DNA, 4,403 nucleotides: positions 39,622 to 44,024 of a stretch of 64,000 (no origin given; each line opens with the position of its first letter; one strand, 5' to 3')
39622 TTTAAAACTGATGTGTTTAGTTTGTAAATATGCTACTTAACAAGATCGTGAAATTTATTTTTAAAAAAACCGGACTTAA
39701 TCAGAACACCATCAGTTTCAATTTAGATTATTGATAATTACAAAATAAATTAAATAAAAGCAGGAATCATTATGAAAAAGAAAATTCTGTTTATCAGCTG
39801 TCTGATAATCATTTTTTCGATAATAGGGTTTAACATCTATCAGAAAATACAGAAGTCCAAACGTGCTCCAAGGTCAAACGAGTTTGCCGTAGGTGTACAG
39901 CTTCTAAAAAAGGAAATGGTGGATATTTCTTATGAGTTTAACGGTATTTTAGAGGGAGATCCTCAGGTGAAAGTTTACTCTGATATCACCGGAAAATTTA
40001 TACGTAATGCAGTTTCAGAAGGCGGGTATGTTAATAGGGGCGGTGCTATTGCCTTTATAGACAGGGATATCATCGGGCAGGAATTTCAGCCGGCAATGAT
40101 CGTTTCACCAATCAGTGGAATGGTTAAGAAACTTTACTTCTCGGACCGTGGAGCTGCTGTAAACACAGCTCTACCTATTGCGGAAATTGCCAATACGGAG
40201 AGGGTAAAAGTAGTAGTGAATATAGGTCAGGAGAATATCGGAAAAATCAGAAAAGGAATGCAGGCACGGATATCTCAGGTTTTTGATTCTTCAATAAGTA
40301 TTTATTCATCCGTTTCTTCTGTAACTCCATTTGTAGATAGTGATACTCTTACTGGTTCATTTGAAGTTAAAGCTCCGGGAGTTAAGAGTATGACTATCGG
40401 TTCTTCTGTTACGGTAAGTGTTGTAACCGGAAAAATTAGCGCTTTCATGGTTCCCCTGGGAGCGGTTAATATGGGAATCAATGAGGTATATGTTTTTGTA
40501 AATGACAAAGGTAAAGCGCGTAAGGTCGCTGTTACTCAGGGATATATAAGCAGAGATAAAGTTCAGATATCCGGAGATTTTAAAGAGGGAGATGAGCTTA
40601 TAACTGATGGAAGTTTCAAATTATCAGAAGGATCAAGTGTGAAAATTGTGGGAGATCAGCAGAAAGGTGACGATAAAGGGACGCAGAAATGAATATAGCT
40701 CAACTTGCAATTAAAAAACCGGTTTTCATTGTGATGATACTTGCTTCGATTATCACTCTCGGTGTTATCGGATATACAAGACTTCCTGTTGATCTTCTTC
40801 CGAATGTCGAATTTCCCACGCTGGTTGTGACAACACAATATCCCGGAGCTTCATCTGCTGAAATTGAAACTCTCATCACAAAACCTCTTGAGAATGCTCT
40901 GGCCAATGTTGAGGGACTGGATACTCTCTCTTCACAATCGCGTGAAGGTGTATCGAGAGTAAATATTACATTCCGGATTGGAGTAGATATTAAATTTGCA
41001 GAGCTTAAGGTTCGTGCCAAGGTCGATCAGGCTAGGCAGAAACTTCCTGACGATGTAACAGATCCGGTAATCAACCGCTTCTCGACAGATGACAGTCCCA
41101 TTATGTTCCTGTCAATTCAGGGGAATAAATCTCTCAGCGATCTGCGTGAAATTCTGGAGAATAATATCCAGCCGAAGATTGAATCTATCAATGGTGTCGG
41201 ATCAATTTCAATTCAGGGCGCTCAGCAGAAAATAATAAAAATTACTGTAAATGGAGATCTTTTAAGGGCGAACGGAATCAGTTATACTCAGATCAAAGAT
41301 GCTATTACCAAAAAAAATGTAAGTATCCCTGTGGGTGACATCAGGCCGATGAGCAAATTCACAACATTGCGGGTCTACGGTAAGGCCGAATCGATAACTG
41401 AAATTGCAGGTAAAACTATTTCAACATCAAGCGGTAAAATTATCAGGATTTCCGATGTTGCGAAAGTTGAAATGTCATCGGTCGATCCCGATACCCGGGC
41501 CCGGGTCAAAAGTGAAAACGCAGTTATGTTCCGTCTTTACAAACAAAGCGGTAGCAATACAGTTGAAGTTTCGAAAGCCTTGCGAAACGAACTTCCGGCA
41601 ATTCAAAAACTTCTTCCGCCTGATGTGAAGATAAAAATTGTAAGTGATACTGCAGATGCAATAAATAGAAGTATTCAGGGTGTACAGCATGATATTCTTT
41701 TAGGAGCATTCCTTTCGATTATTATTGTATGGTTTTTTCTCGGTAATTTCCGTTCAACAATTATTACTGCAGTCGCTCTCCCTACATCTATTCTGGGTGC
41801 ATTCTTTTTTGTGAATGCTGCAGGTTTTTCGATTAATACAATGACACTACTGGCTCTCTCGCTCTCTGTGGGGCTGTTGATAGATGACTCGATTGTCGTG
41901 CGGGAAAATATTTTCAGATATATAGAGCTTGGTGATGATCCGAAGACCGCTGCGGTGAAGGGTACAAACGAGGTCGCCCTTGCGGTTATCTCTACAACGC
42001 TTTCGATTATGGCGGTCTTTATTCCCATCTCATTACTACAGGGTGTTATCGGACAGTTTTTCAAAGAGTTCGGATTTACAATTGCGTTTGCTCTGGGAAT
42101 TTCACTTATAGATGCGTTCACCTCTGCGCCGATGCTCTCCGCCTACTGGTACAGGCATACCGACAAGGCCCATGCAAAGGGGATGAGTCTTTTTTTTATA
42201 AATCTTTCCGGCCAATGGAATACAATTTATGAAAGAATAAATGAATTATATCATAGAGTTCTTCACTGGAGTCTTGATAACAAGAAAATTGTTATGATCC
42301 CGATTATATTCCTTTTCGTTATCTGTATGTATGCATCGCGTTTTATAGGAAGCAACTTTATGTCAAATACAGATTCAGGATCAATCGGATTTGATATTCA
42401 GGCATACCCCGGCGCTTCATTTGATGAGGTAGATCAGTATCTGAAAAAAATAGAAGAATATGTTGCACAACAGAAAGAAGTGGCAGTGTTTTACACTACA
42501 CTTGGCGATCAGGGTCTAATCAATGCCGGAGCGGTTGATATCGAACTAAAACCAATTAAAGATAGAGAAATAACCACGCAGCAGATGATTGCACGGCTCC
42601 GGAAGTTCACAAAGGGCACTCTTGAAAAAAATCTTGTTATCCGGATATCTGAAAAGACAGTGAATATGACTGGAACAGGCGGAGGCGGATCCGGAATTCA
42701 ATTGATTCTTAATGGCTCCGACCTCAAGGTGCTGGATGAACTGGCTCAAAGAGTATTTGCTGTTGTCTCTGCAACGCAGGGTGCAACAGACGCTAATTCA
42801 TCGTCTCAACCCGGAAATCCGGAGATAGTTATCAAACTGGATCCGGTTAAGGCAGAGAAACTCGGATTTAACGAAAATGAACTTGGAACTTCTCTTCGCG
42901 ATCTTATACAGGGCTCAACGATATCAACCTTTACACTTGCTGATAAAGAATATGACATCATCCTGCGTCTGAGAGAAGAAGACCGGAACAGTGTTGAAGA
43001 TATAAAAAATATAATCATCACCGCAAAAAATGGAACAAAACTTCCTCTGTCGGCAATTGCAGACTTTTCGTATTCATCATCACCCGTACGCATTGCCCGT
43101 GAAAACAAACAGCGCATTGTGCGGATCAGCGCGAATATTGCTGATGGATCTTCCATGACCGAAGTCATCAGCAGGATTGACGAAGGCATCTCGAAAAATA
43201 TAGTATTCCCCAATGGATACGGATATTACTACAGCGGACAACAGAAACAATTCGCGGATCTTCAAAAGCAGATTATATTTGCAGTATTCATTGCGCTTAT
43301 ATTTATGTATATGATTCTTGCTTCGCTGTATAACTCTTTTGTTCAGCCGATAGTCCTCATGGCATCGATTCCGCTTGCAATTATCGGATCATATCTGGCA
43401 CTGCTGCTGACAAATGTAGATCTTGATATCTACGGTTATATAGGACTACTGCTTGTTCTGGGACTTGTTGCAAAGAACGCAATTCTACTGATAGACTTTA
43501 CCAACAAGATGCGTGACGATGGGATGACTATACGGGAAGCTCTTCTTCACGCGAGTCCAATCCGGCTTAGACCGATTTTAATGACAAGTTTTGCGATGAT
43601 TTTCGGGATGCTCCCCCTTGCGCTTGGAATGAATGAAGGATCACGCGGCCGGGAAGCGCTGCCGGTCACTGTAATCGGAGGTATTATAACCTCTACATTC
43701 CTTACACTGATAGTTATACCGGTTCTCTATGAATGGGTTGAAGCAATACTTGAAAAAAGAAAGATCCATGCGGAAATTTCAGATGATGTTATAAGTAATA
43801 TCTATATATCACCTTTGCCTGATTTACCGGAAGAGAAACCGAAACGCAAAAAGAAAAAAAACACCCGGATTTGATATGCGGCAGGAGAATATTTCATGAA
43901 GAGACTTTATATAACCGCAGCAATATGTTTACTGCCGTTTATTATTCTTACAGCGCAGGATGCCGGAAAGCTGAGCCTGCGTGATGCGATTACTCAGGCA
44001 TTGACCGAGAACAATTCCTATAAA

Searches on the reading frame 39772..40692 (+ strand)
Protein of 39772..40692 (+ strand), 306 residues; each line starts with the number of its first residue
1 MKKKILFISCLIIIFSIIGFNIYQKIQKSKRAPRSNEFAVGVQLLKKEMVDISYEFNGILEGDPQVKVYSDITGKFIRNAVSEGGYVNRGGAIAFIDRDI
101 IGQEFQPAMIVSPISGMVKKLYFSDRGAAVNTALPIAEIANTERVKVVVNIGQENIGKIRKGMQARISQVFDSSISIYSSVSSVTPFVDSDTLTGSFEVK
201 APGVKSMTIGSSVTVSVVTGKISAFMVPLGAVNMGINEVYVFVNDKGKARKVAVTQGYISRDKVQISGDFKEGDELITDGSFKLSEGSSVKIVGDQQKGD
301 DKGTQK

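Call 66: search_protein_families(library=pfam, proteins=[window:39772-40692:+], max_evalue=0.00001)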
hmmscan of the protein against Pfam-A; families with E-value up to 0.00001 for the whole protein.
window:39772-40692:+ (306 aa): 2 families
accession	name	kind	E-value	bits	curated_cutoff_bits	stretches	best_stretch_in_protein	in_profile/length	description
PF16576.10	HlyD_D23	-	1e-09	38.5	30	1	109-195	110-195/214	Barrel-sandwich domain of CusB or HlyD membrane-fusion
PF13437.12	HlyD_3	-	7.6e-07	30.3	22.2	1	110-203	2-95/106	HlyD family secretion protein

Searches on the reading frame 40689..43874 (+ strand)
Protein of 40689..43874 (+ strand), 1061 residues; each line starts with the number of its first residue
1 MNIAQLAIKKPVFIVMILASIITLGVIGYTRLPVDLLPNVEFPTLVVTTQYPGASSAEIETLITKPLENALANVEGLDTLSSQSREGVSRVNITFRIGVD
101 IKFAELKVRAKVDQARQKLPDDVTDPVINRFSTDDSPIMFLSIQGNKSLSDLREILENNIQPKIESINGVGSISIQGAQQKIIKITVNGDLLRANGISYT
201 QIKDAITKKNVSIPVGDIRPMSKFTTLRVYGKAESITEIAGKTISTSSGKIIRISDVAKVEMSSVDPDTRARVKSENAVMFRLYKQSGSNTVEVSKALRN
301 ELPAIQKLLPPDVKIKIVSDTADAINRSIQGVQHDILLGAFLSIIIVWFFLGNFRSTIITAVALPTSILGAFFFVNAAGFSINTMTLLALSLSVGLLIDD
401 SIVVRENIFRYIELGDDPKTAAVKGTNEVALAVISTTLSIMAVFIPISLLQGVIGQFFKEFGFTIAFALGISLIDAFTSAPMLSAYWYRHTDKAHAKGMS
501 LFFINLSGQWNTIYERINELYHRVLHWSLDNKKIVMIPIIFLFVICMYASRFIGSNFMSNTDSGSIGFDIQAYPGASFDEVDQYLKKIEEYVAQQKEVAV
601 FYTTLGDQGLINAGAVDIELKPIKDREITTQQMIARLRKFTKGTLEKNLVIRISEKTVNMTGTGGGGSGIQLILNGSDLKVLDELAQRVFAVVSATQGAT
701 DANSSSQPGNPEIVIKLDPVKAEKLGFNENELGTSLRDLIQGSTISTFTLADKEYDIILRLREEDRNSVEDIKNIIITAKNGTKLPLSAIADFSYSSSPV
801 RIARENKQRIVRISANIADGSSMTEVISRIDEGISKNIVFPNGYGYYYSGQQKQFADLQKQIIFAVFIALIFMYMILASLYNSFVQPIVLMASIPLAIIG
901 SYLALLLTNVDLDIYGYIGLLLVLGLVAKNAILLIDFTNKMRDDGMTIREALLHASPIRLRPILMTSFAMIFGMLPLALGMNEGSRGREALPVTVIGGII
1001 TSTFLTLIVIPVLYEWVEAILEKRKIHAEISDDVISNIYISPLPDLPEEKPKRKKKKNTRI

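Call 66: search_protein_families(library=pfam, proteins=[window:40689-43874:+], max_evalue=0.00001)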
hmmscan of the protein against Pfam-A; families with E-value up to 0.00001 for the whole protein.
window:40689-43874:+ (1061 aa): 1 family
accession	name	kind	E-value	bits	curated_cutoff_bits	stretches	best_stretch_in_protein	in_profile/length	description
PF00873.25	ACR_tran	-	2.2e-273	910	28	1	3-1017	1-1020/1021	AcrB/AcrD/AcrF family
